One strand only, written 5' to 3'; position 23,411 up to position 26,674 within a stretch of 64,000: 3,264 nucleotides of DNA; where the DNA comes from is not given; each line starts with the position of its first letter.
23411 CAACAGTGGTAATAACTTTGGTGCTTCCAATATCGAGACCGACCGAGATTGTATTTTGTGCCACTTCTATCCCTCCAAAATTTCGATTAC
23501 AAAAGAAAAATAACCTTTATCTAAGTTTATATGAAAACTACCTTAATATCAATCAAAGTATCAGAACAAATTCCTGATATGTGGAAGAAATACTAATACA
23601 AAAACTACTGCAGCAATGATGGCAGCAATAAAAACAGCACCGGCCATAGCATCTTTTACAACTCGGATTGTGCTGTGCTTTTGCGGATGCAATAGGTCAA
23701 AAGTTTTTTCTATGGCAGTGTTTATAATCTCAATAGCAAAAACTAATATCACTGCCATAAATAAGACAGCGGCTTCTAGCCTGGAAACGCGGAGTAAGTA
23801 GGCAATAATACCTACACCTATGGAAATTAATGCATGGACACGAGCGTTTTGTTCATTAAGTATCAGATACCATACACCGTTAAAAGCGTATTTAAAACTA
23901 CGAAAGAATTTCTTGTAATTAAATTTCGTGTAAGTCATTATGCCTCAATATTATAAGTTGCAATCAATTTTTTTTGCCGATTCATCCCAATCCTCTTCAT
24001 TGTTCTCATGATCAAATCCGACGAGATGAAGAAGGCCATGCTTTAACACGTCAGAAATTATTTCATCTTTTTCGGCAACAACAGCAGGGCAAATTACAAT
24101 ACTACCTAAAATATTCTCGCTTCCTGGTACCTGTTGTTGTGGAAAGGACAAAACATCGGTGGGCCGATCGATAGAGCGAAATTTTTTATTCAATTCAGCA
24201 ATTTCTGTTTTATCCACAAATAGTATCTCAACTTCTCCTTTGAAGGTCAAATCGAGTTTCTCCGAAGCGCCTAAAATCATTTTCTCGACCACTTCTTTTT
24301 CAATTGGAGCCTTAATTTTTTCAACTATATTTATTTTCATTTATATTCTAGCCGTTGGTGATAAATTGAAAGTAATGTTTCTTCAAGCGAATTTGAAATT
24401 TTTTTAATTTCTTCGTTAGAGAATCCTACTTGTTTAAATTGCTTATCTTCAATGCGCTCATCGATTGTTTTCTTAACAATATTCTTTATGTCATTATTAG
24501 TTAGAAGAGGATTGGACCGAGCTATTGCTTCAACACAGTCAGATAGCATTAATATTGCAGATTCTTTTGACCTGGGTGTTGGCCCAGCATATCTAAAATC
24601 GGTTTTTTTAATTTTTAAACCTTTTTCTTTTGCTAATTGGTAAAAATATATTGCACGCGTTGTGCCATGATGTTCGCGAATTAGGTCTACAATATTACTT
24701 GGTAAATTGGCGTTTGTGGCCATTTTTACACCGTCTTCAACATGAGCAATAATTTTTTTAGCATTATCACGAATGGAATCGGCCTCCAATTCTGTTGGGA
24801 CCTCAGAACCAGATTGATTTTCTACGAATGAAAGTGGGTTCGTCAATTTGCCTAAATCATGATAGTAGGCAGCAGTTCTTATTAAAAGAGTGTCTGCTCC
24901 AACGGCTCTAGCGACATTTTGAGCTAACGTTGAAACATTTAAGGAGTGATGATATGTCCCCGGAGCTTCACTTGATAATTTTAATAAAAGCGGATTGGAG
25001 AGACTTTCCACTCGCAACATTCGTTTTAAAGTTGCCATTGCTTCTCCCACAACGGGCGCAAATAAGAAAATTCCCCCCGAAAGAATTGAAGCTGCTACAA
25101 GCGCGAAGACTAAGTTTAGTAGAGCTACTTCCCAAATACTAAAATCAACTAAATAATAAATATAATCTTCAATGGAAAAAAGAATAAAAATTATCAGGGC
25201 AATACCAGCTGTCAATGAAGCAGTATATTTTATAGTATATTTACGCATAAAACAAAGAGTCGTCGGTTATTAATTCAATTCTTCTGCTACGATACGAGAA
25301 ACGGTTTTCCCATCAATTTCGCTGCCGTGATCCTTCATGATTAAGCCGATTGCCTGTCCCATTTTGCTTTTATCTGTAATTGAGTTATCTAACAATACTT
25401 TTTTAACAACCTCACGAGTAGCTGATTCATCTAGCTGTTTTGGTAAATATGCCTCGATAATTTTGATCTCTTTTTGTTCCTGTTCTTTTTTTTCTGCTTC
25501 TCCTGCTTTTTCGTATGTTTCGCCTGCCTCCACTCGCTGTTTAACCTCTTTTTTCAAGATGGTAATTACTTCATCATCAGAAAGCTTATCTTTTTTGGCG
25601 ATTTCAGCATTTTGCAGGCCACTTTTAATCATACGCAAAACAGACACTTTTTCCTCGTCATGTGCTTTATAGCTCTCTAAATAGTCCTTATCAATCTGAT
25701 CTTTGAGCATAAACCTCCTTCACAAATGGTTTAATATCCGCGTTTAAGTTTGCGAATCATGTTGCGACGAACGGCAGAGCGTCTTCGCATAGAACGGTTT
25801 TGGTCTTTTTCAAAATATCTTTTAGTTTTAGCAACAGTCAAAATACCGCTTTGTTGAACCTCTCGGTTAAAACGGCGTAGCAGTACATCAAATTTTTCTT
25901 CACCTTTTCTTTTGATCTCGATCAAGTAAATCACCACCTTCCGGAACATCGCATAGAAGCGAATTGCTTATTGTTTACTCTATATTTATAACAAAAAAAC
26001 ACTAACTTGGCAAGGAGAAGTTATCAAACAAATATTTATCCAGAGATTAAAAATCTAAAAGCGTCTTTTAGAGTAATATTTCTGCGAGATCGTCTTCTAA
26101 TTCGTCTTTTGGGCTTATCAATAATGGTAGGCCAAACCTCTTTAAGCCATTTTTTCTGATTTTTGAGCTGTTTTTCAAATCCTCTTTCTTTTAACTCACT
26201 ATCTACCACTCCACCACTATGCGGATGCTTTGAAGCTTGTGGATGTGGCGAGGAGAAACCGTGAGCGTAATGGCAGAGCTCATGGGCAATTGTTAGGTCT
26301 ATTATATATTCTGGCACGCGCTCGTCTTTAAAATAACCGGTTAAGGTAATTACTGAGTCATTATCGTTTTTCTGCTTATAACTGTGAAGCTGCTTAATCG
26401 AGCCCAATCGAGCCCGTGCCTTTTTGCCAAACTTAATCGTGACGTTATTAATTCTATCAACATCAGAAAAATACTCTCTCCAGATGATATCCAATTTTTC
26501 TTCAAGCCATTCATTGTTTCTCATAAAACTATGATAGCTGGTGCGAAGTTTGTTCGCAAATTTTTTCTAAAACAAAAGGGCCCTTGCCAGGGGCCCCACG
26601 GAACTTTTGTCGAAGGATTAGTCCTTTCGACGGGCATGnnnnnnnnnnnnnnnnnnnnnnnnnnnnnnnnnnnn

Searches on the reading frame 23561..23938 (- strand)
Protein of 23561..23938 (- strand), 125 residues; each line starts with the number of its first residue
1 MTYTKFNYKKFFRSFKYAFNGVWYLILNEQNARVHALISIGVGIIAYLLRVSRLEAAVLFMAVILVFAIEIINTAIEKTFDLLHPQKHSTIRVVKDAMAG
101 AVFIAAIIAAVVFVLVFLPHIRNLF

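Call 46: search_protein_families(library=pfam, proteins=[window:23561-23938:-], max_evalue=0.01)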
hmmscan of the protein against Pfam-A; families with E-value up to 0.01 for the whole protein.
window:23561-23938:- (125 aa): 1 family
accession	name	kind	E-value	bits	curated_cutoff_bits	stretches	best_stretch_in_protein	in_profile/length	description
PF01219.24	DAGK_prokar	-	8.4e-29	99.9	22.3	1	16-117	1-102/102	Prokaryotic diacylglycerol kinase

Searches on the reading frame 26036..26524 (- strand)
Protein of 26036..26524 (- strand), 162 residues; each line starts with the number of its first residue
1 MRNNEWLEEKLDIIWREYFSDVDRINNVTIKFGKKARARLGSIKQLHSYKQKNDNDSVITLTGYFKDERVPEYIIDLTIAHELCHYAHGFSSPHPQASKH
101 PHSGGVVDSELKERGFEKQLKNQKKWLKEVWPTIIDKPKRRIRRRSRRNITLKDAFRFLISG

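Call 45: search_protein_families(library=pfam, proteins=[window:26036-26524:-], max_evalue=0.01)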
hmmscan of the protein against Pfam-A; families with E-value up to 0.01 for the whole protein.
window:26036-26524:- (162 aa): 1 family
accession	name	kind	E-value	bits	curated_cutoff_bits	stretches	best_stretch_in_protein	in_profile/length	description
PF10263.15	SprT-like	-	0.0093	16.3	25.6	0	16-89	10-75/108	SprT-like family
